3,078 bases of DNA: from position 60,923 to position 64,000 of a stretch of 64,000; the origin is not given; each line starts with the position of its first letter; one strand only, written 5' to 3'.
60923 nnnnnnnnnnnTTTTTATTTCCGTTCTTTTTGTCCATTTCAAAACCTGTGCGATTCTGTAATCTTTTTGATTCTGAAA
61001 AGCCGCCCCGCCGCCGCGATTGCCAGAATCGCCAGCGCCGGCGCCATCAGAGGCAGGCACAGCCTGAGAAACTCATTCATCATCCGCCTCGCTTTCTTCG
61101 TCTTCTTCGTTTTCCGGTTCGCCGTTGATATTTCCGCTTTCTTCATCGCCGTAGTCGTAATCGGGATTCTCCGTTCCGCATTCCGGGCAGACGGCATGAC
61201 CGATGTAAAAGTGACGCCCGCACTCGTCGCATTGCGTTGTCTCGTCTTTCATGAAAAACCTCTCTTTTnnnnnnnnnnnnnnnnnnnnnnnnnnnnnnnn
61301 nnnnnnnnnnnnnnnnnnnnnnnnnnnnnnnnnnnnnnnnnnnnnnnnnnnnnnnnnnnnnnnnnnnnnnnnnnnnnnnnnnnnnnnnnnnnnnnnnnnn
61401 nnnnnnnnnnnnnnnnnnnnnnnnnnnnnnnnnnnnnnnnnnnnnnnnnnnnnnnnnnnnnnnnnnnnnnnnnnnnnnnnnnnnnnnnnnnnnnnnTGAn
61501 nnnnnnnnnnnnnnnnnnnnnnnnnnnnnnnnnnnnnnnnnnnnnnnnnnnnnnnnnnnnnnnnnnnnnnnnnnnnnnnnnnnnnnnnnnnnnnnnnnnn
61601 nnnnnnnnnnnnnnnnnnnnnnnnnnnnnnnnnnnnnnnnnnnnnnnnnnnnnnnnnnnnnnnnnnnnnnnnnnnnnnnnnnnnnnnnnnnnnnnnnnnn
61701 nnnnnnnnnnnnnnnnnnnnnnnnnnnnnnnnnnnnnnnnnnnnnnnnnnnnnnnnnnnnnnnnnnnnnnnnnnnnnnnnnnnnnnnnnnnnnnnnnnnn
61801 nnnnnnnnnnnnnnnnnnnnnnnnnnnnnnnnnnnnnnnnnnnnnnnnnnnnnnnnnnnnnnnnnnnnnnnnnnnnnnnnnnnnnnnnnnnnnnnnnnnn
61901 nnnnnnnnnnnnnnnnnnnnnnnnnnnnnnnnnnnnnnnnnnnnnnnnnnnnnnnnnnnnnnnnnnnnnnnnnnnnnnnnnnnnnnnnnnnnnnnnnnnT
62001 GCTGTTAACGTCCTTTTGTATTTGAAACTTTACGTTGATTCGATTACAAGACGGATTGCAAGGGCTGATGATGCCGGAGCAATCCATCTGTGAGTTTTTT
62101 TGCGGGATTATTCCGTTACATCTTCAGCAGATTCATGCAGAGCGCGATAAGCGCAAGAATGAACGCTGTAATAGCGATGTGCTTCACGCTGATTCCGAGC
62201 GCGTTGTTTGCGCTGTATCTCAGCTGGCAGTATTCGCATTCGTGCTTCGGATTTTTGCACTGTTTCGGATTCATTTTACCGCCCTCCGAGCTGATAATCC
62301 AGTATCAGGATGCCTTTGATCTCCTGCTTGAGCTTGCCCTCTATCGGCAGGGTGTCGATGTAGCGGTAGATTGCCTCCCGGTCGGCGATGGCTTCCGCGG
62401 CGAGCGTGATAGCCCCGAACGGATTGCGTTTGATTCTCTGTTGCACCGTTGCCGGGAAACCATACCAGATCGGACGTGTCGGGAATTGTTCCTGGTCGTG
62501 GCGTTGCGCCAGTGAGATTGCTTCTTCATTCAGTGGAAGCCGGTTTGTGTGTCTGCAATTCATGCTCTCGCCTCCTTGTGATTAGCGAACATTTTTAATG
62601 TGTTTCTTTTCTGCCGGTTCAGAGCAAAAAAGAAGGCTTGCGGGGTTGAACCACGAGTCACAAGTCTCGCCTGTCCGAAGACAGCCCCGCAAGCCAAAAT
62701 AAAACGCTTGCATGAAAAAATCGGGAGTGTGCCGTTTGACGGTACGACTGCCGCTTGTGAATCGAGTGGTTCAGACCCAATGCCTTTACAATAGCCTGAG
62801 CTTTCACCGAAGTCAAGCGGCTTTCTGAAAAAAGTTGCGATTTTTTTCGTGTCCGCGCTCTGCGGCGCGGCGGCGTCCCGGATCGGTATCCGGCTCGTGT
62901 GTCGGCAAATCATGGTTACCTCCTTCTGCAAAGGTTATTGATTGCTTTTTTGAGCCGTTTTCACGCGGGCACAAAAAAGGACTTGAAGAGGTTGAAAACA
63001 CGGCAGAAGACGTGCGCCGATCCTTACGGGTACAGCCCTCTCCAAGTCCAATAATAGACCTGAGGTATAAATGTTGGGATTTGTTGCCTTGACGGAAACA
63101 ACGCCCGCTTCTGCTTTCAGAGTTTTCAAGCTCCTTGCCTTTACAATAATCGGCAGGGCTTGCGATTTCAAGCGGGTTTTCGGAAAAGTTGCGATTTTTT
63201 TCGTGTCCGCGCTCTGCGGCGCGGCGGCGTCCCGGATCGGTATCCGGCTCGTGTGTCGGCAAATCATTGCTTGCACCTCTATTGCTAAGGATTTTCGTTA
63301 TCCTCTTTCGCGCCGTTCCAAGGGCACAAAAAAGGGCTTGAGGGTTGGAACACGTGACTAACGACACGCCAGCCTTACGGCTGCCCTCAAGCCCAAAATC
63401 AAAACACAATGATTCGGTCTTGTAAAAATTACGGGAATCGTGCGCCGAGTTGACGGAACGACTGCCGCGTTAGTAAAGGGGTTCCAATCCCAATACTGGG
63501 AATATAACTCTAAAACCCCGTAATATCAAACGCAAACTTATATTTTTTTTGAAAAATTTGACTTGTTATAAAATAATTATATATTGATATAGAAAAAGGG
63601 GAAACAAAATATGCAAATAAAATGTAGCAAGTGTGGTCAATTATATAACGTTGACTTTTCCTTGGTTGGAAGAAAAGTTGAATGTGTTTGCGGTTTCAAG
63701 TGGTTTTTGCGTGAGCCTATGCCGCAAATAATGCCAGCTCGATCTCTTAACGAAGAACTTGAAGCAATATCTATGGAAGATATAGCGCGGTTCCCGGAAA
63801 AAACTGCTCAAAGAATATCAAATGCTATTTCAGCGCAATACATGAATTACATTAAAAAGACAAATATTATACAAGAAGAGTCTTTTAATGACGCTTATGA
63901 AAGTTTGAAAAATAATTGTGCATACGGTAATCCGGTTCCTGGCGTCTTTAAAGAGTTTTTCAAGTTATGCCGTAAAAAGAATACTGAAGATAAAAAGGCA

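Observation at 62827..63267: Near-identical 87-nt block in two cassettes carries an RBS-ATG and about 10 codons mimicking the start of the downstream gene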

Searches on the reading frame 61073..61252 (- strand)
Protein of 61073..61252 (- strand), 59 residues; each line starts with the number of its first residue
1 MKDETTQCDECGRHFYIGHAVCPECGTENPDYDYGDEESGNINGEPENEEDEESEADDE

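Call 13: search_protein_families(library=pfam, proteins=[window:61073-61252:-], max_evalue=0.01)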
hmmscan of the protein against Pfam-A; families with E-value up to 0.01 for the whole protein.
window:61073-61252:- (59 aa): 11 families
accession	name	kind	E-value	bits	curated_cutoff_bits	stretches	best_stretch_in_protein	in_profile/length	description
PF13240.11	Zn_Ribbon_1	-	5.9e-05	23.2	25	1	22-32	2-12/23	zinc-ribbon domain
PF12172.15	zf-ChsH2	-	9.1e-05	22.6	23.2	1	6-29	12-35/37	ChsH2, rubredoxin-like zinc ribbon domain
PF13248.11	Zn_ribbon_3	-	0.00067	19.5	27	1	4-28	1-25/26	zinc-ribbon domain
PF12773.13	DZR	-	0.00073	20.1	27.3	1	3-30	10-35/45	Double zinc ribbon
PF18912.6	DZR_2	-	0.0013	18.9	27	1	3-31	19-48/56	Double zinc ribbon domain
PF01155.25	HypA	-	0.0019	18.6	28.9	1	5-37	70-104/112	Hydrogenase/urease nickel incorporation, metallochaperone, hypA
PF24463.1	DUF7577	-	0.0019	18.2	28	1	20-34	3-16/27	Domain of unknown function (DUF7577)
PF01783.29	Ribosomal_L32p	-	0.003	18.1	21.3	1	5-29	26-49/56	Ribosomal L32p protein family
PF24460.1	DUF7575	-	0.0033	17.2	28.5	0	3-14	1-12/28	Domain of unknown function (DUF7575)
PF18439.7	zf_UBZ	-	0.0037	17.3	25.6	0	4-15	1-12/32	Ubiquitin-Binding Zinc Finger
PF14446.12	Prok-RING_1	-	0.0096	16.3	29.1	0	4-27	3-28/54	Prokaryotic RING finger family 1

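Call 14: search_protein_families(library=phrogs, proteins=[window:61073-61252:-], max_evalue=0.01)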
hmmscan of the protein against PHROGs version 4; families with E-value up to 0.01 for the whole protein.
window:61073-61252:- (59 aa): 1 family
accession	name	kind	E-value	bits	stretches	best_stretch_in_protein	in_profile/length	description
phrog_4852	-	unknown function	0.007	17.1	1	4-47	12-57/194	-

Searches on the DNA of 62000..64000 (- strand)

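Call 4: search_rna_families(source=window, start=62000, end=64000, threshold=evalue, max_evalue=10, show_alignments=3)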
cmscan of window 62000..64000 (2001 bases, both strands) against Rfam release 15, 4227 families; matches with E-value up to 10: 4.
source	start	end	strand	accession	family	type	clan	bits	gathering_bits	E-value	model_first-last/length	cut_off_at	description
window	63334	63394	-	RF01695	C4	Gene; antisense;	CL00128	33.1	45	0.00063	12-76/87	no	C4 antisense RNA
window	63873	63962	-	RF00689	MIR390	Gene; miRNA;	-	18.1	77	2.7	1-121/121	no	MIR390 microRNA precursor family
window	62698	62727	-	RF00505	RydC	Gene; sRNA;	-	17.4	48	5.4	1-64/64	no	RydC RNA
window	62051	62136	+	RF03283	mir-1010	Gene; miRNA;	-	17.2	70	3.2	1-93/93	no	mir-1010 microRNA precursor family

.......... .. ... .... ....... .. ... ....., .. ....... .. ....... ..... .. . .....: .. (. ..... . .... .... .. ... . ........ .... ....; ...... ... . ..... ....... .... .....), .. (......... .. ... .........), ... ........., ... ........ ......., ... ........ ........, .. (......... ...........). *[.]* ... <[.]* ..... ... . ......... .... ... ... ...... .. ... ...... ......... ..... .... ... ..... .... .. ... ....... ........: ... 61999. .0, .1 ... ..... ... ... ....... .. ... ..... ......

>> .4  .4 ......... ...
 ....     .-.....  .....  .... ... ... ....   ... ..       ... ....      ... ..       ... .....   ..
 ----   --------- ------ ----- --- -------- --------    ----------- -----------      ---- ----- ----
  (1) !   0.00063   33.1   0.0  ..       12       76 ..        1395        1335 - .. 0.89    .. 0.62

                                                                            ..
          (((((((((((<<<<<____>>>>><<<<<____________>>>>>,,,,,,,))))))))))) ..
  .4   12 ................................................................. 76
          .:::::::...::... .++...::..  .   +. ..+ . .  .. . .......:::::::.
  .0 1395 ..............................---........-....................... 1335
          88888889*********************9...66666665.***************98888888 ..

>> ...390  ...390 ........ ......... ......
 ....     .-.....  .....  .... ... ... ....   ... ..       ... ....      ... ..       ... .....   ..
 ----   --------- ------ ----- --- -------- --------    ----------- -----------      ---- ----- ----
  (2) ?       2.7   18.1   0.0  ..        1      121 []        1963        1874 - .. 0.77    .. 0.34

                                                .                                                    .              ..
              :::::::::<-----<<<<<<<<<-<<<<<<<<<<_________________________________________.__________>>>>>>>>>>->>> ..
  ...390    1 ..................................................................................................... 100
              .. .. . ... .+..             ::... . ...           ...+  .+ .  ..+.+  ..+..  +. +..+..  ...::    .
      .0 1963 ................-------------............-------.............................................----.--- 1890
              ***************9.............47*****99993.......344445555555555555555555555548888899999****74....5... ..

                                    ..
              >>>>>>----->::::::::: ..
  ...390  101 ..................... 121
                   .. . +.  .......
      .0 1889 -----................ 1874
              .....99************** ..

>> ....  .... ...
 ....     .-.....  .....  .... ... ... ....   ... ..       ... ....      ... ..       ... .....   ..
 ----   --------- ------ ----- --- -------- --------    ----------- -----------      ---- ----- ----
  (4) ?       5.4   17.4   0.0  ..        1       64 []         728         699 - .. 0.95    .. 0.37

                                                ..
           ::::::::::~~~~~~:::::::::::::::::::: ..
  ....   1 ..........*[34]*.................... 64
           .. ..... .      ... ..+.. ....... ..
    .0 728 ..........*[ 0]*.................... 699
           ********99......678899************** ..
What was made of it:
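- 63334..63394 (-): c4-like antisense RNA 1: P1/P2/P3 junction, b' loop UCGUUAGU, a' GUUCCAA, followed by a U-run at 63333-63328. Rfam C4 RF01695 scores 33.1 bits, E = 6e-4, below the gathering score of 45 (call 4).
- On C4 antisense RNA (Rfam RF01695 / P1-P7 c4): The Rfam alignment matches P1, P2 and P3 (call 4).
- Rfam C4 hits 63334-63394 at E = 6e-4, aligning P1, P2 and P3 (call 4).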

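Call 51: search_rna_families(sources=[L001, L002, L007, L011, L013, L030], threshold=evalue, max_evalue=1)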
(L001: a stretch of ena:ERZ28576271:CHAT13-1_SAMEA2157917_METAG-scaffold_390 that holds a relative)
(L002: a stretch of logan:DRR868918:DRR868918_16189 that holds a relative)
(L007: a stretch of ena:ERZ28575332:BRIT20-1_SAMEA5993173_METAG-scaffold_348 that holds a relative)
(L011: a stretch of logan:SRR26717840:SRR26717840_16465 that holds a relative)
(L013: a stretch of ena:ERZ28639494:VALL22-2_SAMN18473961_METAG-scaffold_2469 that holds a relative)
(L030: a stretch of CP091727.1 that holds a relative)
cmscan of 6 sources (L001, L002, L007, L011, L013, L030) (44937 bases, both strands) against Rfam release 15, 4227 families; matches with E-value up to 1: 0.
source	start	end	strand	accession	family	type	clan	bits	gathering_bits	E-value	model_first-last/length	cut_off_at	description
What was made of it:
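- Tried and rejected: An E-value scan of six related loci also found nothing (call 51).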

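Call 81: build_rna_model(alignment_id=A7, structure=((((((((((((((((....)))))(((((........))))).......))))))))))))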
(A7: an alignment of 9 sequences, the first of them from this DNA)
Model R1 built from alignment A7 (9 sequences, 61 columns); structure: as given.
model positions 61; base pairs 21; branch points 1; effective number of sequences 2.76; information 0.916 bits per position. Calibrated on 0.2 Mb of random sequence (short: E-values are rough).
structure used (alignment columns):
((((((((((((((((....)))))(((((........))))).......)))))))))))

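Call 82: search_with_rna_model(model_id=R1, sources=[window, L001, L002, L003, L004, L007, L011, L013, L015, L018, L023, L030, L048, L050, L052, L053, L054], max_evalue=0.01, make_alignment=true)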
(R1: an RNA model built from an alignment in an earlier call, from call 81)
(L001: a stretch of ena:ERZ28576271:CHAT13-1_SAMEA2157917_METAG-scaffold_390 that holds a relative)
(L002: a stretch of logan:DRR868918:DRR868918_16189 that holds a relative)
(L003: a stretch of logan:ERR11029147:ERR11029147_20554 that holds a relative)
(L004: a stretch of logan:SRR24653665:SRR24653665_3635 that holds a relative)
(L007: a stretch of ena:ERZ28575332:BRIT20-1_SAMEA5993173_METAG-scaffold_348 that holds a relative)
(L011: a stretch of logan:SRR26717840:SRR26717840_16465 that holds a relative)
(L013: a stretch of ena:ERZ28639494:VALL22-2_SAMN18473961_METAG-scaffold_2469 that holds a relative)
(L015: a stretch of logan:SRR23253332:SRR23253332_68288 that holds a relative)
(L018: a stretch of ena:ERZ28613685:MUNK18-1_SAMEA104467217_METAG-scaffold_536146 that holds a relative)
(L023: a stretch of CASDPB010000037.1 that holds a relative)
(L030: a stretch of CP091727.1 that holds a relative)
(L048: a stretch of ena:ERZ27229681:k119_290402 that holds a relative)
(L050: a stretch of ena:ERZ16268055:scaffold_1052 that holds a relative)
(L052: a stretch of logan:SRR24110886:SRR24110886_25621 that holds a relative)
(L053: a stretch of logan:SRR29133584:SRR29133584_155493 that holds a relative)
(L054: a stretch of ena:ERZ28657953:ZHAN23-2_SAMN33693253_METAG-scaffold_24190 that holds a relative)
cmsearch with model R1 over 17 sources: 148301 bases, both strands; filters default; matches with E-value up to 0.01: 35.
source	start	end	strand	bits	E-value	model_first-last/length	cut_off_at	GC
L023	2039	2099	-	86.9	3e-18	1-61/61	no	0.64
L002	2689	2749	+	86.4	4e-18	1-61/61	no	0.64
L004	1079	1139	+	85.5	6.3e-18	1-61/61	no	0.64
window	63334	63394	-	85.5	6.5e-18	1-61/61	no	0.62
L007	2640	2700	+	85.5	6.5e-18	1-61/61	no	0.62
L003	2210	2270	+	85.3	7.4e-18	1-61/61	no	0.62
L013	648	708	+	84.7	1e-17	1-61/61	no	0.62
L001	3878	3938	+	83.3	2.1e-17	1-61/61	no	0.66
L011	3876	3936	+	78.8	2.7e-16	1-61/61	no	0.59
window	62635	62695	-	70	3.6e-14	1-61/61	no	0.64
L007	3869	3929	+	70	3.6e-14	1-61/61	no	0.64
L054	337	397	+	62.9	1.8e-12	1-61/61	no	0.64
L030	896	955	-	58.6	1.9e-11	1-61/61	no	0.7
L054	1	57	+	57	4.8e-11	5-61/61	5'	0.65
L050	2877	2936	+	49.1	3.7e-09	1-61/61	no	0.62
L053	972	1031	+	48.1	6.6e-09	1-61/61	no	0.58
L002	3245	3305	+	47.6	8.6e-09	1-61/61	no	0.61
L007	3196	3256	+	47.3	1e-08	1-61/61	no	0.61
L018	135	195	+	47.3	1e-08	1-61/61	no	0.61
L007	3540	3600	+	46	2.1e-08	1-61/61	no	0.62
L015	3876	3936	+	45.4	2.9e-08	1-61/61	no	0.62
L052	2678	2746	+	38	1.8e-06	1-61/61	no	0.62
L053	1366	1434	+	37.8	2e-06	1-61/61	no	0.61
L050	3196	3264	+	35.2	8.4e-06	1-61/61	no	0.59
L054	1363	1431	+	33.4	2.3e-05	1-61/61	no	0.62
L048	197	267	+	29.1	0.00025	1-61/61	no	0.56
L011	3876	3936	-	26.1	0.0013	1-61/61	no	0.59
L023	2039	2099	+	25.4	0.002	1-61/61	no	0.64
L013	648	708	-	24.6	0.0029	1-61/61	no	0.62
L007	2640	2700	-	24.6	0.0031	1-61/61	no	0.62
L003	2210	2270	-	24.5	0.0031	1-61/61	no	0.62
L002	2689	2749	-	24.5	0.0032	1-61/61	no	0.64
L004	1079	1139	-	24.5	0.0032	1-61/61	no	0.64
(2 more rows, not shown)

Alignment A8: 35 matches aligned to the model, 116 columns, each read 5' to 3' on its own strand. Consensus structure (alignment columns), stored with it:
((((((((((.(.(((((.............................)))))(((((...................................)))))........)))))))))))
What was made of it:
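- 63334..63394 (-): Own covariance model scores 85.5 bits (call 82).
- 62979..63049 (-): c4-like antisense RNA 2 (longer P2; b' UCUUCUGC; a' UUUUCAA), followed by a U-run. Covariance model, 33.1 bits, E = 3e-5 (call 82).
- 62635..62695 (-): c4-like antisense RNA 3 (b' ACUUGUGA; a' GGUUCAA), followed by a U-run. Covariance model, 70 bits (call 82).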

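Call 83: search_with_rna_model(model_id=R1, sources=[window, L001, L002, L003, L004, L007, L011, L013, L015, L018, L023, L030, L048, L050, L052, L053, L054], max_evalue=0.0005, make_alignment=true)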
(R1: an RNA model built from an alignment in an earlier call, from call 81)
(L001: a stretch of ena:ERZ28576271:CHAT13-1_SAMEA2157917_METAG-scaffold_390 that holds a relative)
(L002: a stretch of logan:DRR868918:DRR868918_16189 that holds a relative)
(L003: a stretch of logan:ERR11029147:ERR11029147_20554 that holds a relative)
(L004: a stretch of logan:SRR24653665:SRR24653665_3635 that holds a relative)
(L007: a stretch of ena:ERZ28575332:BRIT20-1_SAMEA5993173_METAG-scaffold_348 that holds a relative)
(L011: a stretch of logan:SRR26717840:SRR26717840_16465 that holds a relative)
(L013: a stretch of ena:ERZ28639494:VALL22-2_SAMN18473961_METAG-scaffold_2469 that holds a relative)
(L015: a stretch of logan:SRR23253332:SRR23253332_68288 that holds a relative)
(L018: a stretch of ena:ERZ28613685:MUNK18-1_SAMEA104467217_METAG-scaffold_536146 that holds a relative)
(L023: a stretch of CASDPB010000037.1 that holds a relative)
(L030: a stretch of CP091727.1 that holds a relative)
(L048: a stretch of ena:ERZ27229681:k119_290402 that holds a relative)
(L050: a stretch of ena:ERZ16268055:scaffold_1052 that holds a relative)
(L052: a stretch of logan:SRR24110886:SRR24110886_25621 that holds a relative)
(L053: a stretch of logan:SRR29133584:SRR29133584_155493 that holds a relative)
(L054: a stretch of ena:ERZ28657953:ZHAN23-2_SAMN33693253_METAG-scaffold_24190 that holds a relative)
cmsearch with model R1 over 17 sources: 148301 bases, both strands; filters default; matches with E-value up to 0.0005: 27.
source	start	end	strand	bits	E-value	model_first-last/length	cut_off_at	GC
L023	2039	2099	-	86.9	3e-18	1-61/61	no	0.64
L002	2689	2749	+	86.4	4e-18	1-61/61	no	0.64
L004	1079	1139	+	85.5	6.3e-18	1-61/61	no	0.64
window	63334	63394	-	85.5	6.5e-18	1-61/61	no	0.62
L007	2640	2700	+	85.5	6.5e-18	1-61/61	no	0.62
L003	2210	2270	+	85.3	7.4e-18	1-61/61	no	0.62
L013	648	708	+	84.7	1e-17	1-61/61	no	0.62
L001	3878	3938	+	83.3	2.1e-17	1-61/61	no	0.66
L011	3876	3936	+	78.8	2.7e-16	1-61/61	no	0.59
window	62635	62695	-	70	3.6e-14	1-61/61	no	0.64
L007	3869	3929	+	70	3.6e-14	1-61/61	no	0.64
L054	337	397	+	62.9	1.8e-12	1-61/61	no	0.64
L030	896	955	-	58.6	1.9e-11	1-61/61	no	0.7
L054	1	57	+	57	4.8e-11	5-61/61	5'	0.65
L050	2877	2936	+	49.1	3.7e-09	1-61/61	no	0.62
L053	972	1031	+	48.1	6.6e-09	1-61/61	no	0.58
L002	3245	3305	+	47.6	8.6e-09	1-61/61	no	0.61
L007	3196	3256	+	47.3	1e-08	1-61/61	no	0.61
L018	135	195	+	47.3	1e-08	1-61/61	no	0.61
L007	3540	3600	+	46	2.1e-08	1-61/61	no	0.62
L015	3876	3936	+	45.4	2.9e-08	1-61/61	no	0.62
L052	2678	2746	+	38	1.8e-06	1-61/61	no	0.62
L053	1366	1434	+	37.8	2e-06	1-61/61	no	0.61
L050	3196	3264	+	35.2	8.4e-06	1-61/61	no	0.59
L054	1363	1431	+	33.4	2.3e-05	1-61/61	no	0.62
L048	197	267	+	29.1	0.00025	1-61/61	no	0.56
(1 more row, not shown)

Alignment A9: 27 matches aligned to the model, 86 columns, each read 5' to 3' on its own strand. Consensus structure (alignment columns), stored with it:
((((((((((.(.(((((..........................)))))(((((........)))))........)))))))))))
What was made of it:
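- A covariance model finds exactly three minus-strand elements in the 64-kb window and 24 in the related loci (calls 82, 83).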
